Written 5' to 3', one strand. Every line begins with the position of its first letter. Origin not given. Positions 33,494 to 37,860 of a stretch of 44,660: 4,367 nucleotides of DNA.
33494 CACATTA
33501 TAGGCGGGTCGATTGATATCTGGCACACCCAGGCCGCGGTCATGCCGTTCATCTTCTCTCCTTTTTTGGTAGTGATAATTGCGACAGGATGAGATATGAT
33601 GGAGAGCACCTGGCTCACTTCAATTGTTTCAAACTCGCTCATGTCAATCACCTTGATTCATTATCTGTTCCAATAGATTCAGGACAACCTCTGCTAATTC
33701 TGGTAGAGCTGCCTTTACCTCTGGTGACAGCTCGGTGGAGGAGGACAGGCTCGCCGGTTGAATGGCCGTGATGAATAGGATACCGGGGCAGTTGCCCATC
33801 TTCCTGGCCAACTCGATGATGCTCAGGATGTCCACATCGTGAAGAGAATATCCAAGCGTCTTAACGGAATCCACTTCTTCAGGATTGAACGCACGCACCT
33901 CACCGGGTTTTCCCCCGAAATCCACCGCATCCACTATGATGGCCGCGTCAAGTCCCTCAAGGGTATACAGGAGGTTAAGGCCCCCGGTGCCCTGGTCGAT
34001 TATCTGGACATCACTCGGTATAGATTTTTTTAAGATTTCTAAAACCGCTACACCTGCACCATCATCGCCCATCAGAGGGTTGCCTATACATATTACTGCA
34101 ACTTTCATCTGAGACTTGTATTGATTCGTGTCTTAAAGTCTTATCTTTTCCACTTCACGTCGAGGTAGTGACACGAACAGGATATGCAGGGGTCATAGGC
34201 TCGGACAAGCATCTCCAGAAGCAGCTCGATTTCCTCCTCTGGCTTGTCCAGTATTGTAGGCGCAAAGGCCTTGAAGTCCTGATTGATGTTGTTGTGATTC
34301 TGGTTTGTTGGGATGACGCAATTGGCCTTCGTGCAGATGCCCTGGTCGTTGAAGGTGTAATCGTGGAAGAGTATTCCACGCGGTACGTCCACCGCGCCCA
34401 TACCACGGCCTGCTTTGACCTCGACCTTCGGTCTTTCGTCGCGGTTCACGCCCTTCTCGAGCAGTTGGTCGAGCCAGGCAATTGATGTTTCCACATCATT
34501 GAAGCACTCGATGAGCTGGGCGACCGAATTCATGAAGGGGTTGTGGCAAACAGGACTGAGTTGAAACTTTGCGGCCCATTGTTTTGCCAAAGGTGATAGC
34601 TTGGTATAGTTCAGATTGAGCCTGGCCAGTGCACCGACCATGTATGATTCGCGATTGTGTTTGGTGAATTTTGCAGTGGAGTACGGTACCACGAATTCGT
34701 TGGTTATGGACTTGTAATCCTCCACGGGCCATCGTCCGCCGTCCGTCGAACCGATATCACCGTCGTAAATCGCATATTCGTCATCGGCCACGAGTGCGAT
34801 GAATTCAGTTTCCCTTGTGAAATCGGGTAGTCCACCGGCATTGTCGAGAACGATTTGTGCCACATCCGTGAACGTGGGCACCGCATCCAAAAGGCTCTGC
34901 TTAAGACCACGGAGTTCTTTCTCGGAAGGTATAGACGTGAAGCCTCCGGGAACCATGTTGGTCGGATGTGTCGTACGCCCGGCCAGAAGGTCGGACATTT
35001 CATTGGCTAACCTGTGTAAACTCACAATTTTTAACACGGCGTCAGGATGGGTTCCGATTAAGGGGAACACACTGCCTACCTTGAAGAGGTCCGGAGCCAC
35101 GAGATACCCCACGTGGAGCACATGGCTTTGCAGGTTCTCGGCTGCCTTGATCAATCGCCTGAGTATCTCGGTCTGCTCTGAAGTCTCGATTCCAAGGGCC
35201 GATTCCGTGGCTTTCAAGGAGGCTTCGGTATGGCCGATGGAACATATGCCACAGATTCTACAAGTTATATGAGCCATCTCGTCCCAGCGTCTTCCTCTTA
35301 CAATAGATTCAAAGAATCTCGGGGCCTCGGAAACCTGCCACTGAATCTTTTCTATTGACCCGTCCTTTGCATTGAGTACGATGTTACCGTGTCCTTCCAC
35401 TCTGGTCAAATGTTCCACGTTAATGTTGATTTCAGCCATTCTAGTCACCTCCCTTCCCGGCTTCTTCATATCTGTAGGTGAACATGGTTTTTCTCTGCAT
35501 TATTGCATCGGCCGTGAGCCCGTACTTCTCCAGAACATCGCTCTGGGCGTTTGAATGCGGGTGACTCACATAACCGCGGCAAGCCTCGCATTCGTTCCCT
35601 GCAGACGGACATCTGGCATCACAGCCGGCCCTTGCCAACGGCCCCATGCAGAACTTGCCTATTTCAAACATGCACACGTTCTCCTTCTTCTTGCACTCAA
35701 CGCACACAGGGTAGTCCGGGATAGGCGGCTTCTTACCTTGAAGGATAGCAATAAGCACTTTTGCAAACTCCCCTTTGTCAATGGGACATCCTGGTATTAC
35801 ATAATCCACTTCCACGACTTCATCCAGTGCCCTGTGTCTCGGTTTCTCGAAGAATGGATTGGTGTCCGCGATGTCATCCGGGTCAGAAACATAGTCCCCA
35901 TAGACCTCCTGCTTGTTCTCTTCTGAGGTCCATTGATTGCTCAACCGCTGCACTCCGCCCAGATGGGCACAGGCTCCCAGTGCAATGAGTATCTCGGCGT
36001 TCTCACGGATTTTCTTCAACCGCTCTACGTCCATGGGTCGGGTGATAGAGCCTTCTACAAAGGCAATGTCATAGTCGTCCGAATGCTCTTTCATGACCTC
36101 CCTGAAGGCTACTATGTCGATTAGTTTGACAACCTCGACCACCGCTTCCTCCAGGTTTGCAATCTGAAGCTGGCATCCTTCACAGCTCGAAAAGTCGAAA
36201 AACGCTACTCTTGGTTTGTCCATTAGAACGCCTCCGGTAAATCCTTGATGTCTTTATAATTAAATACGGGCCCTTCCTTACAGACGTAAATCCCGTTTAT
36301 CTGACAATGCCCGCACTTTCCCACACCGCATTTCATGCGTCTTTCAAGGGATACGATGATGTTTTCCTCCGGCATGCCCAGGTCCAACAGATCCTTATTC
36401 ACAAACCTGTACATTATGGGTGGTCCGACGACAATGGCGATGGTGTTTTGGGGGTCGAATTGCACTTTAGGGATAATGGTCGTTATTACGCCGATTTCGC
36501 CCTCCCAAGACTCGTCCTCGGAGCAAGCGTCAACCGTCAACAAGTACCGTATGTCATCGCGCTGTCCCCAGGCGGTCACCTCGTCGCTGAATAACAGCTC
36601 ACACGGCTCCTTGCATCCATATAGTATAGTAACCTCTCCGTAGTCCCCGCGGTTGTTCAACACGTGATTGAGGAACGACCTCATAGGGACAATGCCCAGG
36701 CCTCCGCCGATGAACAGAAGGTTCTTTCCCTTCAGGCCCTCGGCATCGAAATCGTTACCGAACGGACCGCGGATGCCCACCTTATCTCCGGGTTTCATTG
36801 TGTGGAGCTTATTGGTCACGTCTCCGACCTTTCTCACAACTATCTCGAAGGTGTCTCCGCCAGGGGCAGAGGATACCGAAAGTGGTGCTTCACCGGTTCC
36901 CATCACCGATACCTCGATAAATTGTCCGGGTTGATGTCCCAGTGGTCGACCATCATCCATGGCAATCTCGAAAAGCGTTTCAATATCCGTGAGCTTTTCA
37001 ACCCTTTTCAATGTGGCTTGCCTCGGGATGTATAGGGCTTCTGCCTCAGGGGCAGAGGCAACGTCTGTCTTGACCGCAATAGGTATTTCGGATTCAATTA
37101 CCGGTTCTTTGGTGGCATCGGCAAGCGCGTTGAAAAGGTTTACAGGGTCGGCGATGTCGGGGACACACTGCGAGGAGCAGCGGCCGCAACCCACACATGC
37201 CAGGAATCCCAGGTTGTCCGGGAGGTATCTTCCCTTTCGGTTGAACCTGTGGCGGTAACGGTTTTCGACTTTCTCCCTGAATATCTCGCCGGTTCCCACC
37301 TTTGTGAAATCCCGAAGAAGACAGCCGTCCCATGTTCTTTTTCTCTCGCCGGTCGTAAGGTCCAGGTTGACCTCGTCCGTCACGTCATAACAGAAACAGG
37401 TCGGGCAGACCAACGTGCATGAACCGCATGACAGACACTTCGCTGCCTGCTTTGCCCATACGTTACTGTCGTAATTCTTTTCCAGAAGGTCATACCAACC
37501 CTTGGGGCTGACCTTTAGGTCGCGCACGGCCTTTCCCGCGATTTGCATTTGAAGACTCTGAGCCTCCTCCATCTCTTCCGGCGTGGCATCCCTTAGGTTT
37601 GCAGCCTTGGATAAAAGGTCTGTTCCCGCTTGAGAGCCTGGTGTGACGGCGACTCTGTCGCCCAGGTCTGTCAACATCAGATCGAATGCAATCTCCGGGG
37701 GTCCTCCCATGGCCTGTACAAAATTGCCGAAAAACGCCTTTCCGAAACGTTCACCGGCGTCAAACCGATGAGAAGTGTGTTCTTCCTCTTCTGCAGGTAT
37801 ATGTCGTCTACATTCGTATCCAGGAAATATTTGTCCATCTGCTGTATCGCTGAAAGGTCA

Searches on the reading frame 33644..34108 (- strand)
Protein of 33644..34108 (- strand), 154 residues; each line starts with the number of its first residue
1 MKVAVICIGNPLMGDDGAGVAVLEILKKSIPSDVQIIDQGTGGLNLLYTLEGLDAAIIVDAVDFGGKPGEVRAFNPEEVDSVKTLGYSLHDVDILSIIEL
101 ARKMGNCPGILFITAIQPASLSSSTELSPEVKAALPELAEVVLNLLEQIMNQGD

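Call 14: search_protein_families(library=pfam, proteins=[window:33644-34108:-], max_evalue=0.01)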
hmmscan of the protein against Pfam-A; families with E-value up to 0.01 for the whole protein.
window:33644-34108:- (154 aa): 2 families
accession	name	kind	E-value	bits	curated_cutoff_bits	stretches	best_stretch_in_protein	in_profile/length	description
PF01750.23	HycI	-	1.1e-28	100.1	23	1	21-144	2-129/130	Hydrogenase maturation protease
PF21923.1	BON_like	-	0.00045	20.5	24.1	1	14-39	17-42/47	BON-like domain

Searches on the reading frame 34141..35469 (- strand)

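Call 14: search_protein_families(library=pfam, proteins=[window:34141-35469:-], max_evalue=0.01)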
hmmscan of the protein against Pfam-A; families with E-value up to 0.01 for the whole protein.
window:34141-35469:- (442 aa): 1 family
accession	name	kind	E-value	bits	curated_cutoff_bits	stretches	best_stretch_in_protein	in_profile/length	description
PF00374.24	NiFeSe_Hases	-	5e-34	118.6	25.8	2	51-133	1-83/508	Nickel-dependent hydrogenase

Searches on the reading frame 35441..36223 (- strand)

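Call 15: search_protein_families(library=pfam, proteins=[window:35441-36223:-], max_evalue=0.01)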
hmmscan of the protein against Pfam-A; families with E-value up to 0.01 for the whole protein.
window:35441-36223:- (260 aa): 1 family
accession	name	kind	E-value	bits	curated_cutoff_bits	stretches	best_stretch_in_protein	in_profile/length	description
PF01058.29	Oxidored_q6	-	4.2e-25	88.4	27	1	14-159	1-127/128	NADH ubiquinone oxidoreductase, 20 Kd subunit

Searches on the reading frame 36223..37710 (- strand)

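Call 15: search_protein_families(library=pfam, proteins=[window:36223-37710:-], max_evalue=0.01)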
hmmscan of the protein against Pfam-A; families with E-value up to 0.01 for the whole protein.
window:36223-37710:- (495 aa): 9 families
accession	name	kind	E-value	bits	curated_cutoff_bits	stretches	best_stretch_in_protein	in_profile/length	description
PF17179.9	Fer4_22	-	8.1e-30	104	27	1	91-185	1-94/95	4Fe-4S dicluster domain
PF00175.26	NAD_binding_1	-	3.6e-16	60.2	22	1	333-438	1-108/109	Oxidoreductase NAD-binding domain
PF10418.14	DHODB_Fe-S_bind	-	4.7e-11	42.7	23.9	1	456-488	1-40/41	Iron-sulfur cluster binding domain of dihydroorotate dehydrogenase B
PF12838.12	Fer4_7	-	6.1e-06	27.1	27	1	69-104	13-50/52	4Fe-4S dicluster domain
PF13183.11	Fer4_8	-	6.9e-06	27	27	1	82-104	46-66/68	4Fe-4S dicluster domain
PF00970.30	FAD_binding_6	-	8.4e-06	26.5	21.1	1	232-319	2-96/99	Oxidoreductase FAD-binding domain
PF13187.11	Fer4_9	-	9.4e-05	22.8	27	0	79-104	24-49/52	4Fe-4S dicluster domain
PF13534.11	Fer4_17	-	0.0014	19.6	22.2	0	81-104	35-58/61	4Fe-4S dicluster domain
PF12797.12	Fer4_2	-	0.0063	16.9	24.5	1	89-104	7-22/22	4Fe-4S binding domain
